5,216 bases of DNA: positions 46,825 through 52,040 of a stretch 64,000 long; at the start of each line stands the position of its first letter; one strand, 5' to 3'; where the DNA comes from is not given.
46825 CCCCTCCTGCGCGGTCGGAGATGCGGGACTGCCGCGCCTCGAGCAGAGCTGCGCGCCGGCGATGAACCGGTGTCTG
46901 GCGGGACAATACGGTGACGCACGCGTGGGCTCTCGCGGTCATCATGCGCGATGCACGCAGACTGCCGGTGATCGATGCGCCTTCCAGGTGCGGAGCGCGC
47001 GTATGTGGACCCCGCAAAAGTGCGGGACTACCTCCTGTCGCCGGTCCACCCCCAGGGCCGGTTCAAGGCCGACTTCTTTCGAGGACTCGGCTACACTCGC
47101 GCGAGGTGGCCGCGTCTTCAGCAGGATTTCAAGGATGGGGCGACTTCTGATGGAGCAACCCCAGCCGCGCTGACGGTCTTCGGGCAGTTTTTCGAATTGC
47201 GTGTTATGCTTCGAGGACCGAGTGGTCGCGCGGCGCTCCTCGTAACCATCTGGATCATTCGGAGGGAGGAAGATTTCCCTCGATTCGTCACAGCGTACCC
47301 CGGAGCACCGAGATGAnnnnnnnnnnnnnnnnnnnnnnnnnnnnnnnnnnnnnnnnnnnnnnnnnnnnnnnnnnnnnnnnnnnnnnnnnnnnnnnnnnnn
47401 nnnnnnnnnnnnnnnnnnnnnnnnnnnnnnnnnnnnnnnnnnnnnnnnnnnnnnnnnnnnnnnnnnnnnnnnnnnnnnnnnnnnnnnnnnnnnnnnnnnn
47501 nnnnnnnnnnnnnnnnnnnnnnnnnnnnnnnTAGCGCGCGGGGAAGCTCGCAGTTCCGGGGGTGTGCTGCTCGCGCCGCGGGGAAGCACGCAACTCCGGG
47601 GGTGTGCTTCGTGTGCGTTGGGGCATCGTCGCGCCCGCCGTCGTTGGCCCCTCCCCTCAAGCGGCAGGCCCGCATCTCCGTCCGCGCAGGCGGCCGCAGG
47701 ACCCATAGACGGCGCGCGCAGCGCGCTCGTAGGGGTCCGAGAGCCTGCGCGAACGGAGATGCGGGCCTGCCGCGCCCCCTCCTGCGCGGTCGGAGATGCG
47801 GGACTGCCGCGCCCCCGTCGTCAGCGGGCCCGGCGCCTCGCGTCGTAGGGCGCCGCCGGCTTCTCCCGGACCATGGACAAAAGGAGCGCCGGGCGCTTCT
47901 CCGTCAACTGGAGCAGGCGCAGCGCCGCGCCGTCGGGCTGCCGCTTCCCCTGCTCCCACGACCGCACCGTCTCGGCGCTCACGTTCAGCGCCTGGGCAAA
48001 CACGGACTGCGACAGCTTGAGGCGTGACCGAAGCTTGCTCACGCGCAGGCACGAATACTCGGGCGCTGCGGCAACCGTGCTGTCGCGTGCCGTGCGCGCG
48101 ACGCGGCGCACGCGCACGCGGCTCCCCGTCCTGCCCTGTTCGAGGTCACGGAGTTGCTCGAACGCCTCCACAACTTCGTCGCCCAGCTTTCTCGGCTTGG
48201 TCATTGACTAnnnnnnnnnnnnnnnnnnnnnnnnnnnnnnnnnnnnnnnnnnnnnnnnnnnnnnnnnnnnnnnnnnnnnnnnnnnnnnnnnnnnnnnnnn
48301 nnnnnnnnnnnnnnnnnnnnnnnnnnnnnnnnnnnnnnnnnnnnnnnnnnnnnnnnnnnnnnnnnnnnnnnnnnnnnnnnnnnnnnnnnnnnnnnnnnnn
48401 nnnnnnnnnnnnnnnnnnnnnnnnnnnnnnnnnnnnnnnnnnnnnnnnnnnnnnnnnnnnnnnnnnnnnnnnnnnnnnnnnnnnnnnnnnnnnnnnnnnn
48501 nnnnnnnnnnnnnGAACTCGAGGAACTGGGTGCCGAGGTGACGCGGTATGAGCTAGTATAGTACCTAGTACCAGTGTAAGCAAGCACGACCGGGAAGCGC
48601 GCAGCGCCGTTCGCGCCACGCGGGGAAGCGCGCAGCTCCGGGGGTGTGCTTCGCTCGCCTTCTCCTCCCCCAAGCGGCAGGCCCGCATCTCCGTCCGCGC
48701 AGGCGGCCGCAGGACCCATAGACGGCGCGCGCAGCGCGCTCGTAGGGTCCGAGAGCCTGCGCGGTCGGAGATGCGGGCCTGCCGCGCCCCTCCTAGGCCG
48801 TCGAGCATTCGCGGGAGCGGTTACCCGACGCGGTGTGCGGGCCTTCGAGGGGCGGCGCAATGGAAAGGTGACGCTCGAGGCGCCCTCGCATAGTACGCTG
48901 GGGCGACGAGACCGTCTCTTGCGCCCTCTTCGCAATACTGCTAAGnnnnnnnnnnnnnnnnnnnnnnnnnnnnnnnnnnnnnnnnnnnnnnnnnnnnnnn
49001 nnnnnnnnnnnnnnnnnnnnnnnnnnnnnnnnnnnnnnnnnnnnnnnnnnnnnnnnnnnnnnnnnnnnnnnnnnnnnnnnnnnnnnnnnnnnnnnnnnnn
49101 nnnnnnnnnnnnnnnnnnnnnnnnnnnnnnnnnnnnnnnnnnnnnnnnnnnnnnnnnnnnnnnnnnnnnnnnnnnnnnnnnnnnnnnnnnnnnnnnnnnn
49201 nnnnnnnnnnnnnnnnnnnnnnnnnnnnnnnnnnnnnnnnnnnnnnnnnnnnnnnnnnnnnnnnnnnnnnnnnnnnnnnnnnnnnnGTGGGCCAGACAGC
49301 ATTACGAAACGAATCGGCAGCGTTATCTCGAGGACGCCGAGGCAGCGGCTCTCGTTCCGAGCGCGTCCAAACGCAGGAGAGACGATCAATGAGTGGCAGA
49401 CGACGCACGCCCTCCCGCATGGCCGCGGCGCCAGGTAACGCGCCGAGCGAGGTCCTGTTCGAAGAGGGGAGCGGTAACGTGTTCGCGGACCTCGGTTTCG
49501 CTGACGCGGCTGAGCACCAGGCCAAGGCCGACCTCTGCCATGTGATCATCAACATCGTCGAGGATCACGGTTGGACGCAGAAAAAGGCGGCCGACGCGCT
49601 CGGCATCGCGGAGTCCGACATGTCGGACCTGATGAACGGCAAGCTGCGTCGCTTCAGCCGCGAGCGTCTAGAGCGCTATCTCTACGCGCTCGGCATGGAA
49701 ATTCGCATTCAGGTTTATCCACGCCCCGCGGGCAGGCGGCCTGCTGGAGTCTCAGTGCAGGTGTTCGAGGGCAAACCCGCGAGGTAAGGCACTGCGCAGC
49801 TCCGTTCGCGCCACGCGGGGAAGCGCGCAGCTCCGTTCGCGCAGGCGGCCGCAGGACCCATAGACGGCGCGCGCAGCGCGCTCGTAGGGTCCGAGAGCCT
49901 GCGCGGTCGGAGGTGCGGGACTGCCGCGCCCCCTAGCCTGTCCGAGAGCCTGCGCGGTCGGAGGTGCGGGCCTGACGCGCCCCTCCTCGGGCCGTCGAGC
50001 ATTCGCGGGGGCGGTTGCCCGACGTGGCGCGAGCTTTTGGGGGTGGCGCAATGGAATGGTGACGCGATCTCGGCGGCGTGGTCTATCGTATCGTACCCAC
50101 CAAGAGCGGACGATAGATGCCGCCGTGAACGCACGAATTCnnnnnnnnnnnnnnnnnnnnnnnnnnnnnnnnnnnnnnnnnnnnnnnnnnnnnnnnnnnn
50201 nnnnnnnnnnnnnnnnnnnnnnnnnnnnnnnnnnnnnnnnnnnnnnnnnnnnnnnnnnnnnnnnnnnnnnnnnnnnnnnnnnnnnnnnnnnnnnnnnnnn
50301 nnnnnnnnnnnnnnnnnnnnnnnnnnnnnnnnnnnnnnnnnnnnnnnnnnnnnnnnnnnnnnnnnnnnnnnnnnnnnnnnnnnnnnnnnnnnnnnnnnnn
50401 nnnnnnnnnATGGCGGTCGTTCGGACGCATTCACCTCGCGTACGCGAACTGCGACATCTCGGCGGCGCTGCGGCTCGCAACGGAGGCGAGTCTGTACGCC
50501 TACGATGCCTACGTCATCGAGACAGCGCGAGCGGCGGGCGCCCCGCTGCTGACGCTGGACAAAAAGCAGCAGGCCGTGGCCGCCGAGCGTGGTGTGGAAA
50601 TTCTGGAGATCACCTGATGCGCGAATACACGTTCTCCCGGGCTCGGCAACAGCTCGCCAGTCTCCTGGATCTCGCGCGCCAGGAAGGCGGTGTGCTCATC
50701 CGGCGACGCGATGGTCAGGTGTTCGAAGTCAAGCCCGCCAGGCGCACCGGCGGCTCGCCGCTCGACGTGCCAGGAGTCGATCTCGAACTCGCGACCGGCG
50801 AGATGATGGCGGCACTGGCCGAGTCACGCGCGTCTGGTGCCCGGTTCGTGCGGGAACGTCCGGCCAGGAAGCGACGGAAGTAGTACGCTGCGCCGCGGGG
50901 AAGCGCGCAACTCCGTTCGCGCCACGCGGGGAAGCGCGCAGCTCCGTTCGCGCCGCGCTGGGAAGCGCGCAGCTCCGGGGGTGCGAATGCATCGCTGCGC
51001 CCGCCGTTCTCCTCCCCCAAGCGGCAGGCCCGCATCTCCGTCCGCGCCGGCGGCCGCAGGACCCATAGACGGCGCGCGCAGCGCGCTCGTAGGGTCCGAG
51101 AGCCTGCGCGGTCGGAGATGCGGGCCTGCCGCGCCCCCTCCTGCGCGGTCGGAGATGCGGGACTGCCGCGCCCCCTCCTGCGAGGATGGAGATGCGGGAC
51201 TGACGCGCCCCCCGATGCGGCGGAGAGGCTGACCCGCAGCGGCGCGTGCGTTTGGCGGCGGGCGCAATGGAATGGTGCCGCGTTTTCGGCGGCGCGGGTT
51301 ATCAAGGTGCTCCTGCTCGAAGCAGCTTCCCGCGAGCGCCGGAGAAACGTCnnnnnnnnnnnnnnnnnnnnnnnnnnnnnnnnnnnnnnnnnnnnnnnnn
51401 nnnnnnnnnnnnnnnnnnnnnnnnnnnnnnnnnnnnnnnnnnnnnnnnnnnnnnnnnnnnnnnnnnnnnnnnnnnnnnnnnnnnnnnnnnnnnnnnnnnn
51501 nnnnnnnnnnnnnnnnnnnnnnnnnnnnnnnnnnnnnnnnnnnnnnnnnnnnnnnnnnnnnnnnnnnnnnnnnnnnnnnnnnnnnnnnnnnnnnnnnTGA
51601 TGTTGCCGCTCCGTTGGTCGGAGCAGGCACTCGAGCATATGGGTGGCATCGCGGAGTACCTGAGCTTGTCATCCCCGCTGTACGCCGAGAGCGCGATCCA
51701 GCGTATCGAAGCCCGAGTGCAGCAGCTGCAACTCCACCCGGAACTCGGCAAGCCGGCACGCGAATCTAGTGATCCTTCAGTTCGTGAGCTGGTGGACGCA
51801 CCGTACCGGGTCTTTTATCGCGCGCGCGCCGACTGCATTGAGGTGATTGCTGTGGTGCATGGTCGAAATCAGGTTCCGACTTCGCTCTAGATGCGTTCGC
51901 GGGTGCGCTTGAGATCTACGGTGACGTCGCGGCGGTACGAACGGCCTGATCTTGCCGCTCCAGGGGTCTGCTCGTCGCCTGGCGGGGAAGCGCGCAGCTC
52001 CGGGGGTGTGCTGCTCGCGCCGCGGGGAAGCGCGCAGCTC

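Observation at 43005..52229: Seven consecutive gene cassettes, each delimited by the same ordered composite repeat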

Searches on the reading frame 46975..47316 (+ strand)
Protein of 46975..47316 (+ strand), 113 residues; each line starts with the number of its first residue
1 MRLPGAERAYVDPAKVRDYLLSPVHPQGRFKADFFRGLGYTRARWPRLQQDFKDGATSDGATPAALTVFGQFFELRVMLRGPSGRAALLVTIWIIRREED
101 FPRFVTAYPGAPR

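Call 13: search_protein_families(library=pfam, proteins=[window:46975-47316:+], max_evalue=0.01)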
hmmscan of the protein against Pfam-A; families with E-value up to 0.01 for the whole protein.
window:46975-47316:+ (113 aa): 1 family
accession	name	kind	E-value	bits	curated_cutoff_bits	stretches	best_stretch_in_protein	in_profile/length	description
PF21814.2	DUF6883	-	4.2e-26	91.8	27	1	2-110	1-109/110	Domain of unknown function (DUF6883)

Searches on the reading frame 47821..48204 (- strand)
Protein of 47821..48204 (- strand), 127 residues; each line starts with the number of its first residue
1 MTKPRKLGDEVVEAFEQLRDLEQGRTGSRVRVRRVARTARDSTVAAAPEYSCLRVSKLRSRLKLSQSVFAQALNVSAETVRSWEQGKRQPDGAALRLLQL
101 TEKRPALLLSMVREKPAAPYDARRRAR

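Call 13: search_protein_families(library=pfam, proteins=[window:47821-48204:-], max_evalue=0.01)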
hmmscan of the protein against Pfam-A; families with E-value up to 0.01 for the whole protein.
window:47821-48204:- (127 aa): 3 families
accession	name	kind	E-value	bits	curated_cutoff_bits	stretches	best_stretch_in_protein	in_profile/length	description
PF01381.28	HTH_3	-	4.1e-07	30.4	23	1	57-98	3-44/55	Helix-turn-helix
PF13560.12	HTH_31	-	1e-06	29.4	27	1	57-99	8-52/64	Helix-turn-helix domain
PF15731.11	MqsA_antitoxin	-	1.3e-05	25.8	30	1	51-109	70-128/131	Antitoxin component of bacterial toxin-antitoxin system, MqsA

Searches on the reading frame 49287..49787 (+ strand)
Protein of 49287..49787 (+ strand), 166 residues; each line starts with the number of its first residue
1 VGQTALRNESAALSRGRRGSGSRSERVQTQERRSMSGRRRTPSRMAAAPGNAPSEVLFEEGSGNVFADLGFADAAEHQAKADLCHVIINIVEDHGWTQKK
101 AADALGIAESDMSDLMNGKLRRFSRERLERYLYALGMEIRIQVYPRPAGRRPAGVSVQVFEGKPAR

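Call 13: search_protein_families(library=pfam, proteins=[window:49287-49787:+], max_evalue=0.01)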
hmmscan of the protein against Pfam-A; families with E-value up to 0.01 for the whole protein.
window:49287-49787:+ (166 aa): 5 families
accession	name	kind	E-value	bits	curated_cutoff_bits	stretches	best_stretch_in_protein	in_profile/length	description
PF13744.12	HTH_37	-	3.8e-21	75.1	27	1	65-143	1-79/80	Helix-turn-helix domain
PF13560.12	HTH_31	-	2.7e-06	28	27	1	92-137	11-56/64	Helix-turn-helix domain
PF13443.12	HTH_26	-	0.00012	22.7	22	1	89-139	4-54/63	Cro/C1-type HTH DNA-binding domain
PF02954.25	HTH_8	-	0.002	18.2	22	1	85-107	8-30/42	Bacterial regulatory protein, Fis family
PF01381.28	HTH_3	-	0.0054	17.2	23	1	92-138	6-51/55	Helix-turn-helix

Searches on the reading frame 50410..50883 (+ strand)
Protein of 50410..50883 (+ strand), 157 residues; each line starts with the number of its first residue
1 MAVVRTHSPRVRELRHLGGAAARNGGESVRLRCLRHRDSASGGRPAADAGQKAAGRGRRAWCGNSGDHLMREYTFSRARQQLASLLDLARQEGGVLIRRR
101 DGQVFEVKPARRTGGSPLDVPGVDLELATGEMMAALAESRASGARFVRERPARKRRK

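Call 13: search_protein_families(library=pfam, proteins=[window:50410-50883:+], max_evalue=0.01)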
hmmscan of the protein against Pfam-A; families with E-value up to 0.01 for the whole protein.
window:50410-50883:+ (157 aa): 1 family
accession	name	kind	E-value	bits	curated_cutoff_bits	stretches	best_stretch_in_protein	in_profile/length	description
PF02604.26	PhdYeFM_antitox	-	0.00051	20.2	29.8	1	70-110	1-42/74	Antitoxin Phd_YefM, type II toxin-antitoxin system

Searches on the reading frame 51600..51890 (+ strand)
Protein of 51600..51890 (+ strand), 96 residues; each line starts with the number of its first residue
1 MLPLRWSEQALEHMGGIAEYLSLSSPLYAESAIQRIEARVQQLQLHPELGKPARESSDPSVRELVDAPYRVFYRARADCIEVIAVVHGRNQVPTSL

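Call 29: search_protein_families(library=pfam, proteins=[window:51600-51890:+], max_evalue=0.01)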
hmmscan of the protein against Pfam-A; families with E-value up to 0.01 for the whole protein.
window:51600-51890:+ (96 aa): 1 family
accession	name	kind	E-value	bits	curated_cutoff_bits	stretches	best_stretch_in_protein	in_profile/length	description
PF05016.21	ParE_toxin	-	6.5e-15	55.9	23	1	4-91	1-88/89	ParE toxin of type II toxin-antitoxin system, parDE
